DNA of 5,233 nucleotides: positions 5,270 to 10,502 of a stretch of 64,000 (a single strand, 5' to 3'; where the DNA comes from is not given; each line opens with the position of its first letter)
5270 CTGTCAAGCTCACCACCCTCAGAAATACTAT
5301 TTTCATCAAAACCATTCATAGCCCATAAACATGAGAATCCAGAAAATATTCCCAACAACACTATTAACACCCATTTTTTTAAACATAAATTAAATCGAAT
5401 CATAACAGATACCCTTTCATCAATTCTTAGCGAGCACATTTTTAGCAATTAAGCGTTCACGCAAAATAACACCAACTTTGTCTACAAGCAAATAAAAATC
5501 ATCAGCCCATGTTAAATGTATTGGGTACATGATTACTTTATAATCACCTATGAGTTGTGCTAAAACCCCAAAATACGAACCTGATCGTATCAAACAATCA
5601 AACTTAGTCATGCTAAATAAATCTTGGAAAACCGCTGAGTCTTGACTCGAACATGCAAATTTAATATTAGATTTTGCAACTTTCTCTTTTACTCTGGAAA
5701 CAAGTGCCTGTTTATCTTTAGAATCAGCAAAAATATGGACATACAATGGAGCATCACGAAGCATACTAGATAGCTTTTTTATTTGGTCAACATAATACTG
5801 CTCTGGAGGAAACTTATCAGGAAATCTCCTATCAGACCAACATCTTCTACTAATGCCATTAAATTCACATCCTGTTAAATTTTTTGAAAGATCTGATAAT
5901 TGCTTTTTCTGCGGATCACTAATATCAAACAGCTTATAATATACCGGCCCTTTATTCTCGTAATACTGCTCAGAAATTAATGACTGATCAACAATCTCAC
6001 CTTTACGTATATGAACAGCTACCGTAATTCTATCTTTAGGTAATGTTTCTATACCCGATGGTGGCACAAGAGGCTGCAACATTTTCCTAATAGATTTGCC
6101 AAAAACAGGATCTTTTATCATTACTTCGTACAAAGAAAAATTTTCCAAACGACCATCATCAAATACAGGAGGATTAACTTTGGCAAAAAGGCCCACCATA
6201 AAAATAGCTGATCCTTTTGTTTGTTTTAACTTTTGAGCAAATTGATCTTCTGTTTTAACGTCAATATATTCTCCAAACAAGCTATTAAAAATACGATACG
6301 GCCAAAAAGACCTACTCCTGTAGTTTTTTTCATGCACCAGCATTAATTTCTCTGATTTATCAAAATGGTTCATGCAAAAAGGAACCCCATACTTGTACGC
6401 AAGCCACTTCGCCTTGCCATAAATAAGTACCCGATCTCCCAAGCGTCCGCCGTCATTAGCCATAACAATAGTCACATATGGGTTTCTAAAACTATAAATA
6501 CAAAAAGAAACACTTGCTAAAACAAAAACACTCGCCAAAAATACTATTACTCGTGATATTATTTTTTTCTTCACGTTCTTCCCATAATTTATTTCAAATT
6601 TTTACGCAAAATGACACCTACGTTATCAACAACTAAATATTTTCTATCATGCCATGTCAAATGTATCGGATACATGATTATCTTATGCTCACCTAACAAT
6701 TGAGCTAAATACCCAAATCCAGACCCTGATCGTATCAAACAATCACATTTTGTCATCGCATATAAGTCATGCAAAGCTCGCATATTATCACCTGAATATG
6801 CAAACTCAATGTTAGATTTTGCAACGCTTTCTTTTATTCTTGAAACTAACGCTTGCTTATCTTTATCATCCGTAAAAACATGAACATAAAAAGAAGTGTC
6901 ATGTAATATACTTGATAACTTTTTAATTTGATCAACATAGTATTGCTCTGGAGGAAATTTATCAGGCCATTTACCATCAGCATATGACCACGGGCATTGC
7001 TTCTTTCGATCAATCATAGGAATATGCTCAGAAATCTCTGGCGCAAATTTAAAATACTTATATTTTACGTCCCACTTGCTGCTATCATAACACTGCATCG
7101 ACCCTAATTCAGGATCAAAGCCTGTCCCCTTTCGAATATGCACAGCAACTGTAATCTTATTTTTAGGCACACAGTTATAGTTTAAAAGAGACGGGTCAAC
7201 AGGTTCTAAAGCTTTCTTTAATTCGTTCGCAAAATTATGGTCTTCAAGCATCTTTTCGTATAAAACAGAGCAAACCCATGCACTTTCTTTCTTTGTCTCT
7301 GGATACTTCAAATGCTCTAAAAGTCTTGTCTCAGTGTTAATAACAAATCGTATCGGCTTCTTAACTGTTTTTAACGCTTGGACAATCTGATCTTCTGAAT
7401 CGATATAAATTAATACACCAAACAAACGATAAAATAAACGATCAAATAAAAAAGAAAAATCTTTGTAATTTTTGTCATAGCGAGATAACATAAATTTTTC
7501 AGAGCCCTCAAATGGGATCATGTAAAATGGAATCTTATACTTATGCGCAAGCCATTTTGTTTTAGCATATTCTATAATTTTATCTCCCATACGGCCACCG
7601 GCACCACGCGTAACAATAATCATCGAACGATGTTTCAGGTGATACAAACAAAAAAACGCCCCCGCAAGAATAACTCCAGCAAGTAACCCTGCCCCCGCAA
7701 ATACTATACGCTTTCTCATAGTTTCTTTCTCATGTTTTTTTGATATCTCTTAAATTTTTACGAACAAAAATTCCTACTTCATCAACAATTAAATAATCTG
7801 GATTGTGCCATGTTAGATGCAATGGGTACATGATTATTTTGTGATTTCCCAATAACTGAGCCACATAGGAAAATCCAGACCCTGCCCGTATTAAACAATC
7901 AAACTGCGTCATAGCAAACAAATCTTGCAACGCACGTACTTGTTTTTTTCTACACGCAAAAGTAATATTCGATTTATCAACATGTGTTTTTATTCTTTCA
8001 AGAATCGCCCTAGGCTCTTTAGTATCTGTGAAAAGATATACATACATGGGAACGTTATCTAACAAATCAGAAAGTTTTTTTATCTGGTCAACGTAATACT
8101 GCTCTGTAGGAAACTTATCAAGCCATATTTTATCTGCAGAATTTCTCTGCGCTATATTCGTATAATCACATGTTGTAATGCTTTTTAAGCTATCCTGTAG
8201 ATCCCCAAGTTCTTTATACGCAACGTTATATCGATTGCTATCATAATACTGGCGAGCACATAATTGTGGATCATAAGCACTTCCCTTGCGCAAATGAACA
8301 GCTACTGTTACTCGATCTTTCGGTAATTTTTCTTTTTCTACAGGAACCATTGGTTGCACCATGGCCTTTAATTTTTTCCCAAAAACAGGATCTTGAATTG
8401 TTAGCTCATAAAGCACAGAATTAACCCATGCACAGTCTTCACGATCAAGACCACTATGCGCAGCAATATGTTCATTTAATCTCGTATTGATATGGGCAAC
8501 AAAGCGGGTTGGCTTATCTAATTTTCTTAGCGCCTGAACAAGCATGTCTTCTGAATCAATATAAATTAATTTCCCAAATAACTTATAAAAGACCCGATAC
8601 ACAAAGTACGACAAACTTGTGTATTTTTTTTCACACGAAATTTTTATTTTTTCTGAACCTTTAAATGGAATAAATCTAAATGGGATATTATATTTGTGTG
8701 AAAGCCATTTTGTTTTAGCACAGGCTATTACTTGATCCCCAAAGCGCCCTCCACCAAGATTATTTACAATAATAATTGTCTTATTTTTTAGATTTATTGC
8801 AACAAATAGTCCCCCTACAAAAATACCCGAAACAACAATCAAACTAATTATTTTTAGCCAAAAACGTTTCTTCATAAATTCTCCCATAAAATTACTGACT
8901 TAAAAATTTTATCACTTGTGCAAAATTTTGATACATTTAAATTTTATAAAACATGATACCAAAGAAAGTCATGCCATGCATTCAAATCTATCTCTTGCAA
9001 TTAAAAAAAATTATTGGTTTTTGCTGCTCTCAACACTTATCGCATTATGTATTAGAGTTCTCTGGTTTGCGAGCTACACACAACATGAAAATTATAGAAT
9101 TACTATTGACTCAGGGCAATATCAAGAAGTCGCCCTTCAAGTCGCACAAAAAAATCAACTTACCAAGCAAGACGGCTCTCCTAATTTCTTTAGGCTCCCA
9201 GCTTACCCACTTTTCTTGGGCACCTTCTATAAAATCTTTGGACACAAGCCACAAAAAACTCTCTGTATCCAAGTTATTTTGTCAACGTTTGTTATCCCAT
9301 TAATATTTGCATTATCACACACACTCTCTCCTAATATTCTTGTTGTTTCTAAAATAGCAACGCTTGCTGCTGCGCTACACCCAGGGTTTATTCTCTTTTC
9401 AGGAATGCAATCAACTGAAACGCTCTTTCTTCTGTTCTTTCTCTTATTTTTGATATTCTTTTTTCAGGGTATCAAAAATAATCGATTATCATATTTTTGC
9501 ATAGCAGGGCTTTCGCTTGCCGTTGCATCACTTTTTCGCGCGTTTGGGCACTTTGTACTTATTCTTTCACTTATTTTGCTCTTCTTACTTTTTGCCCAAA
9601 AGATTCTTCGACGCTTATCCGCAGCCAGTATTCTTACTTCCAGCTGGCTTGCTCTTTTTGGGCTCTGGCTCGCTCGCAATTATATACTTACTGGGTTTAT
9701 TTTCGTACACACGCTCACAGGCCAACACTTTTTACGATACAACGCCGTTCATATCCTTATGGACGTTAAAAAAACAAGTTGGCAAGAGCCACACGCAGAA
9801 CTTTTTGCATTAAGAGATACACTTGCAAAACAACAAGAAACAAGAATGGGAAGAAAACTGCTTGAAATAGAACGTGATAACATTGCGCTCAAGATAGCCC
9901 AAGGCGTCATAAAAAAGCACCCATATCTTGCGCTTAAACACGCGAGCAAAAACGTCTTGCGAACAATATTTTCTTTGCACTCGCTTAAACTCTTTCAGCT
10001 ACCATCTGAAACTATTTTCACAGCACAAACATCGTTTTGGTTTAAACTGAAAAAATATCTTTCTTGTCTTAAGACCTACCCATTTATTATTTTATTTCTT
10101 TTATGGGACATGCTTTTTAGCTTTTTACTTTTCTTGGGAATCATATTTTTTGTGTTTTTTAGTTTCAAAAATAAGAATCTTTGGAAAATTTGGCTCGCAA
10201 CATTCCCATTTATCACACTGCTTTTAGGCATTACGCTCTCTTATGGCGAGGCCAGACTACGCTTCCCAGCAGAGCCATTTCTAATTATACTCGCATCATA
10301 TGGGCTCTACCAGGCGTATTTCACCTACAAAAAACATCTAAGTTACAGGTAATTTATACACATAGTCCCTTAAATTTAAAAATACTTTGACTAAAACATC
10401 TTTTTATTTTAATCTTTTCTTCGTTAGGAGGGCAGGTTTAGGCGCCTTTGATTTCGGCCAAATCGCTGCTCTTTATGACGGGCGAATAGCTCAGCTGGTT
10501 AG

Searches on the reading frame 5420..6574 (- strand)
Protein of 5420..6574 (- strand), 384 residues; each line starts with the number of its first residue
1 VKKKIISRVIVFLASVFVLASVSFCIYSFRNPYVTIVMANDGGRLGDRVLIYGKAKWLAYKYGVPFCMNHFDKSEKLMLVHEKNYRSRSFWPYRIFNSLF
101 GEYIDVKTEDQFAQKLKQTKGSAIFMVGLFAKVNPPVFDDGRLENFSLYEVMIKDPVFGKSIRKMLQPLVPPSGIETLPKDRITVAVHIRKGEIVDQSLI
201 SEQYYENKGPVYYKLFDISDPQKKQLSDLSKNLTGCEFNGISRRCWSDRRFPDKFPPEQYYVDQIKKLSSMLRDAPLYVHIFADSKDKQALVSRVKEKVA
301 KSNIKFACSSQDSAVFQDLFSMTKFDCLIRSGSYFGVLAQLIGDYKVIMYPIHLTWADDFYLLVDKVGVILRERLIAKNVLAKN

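Call 4: search_protein_families(library=pfam, proteins=[window:5420-6574:-], max_evalue=1)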
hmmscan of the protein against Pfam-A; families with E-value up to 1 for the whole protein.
window:5420-6574:- (384 aa): 2 families
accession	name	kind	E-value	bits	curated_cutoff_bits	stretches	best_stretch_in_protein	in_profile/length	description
PF11298.13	DUF3099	-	0.24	12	23.2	1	7-43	26-68/72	Protein of unknown function (DUF3099)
PF25089.1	DUF7804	-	0.28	11.8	27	1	267-297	17-47/84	Domain of unknown function (DUF7804)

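Call 10: search_protein_families(library=ncbifam, proteins=[window:5420-6574:-], max_evalue=0.1)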
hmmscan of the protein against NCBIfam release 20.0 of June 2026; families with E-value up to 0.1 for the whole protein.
window:5420-6574:- (384 aa): 0 families

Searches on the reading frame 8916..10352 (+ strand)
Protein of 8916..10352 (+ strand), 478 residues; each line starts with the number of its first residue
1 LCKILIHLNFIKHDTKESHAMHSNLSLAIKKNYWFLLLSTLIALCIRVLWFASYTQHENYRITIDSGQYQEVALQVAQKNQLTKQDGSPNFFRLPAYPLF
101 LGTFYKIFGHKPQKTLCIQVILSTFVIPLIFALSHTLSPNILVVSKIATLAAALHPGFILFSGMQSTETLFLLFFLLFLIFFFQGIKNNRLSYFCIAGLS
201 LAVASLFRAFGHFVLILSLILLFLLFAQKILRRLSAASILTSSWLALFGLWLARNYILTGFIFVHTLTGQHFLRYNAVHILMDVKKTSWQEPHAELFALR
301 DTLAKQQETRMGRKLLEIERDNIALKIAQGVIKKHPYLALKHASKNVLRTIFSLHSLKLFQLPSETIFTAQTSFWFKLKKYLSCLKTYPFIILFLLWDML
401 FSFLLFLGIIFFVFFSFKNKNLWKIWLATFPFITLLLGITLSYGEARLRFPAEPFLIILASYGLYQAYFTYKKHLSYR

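Call 10: search_protein_families(library=ncbifam, proteins=[window:8916-10352:+], max_evalue=0.1)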
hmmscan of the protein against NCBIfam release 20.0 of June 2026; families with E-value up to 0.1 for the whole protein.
window:8916-10352:+ (478 aa): 0 families

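Call 15: search_protein_families(library=pfam, proteins=[window:8916-10352:+], max_evalue=0.001)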
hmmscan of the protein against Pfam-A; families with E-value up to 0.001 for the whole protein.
window:8916-10352:+ (478 aa): 1 family
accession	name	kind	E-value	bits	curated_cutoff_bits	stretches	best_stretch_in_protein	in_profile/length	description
PF13231.12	PMT_2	-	1.6e-07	32.1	26.1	1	95-233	4-140/160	Dolichyl-phosphate-mannose-protein mannosyltransferase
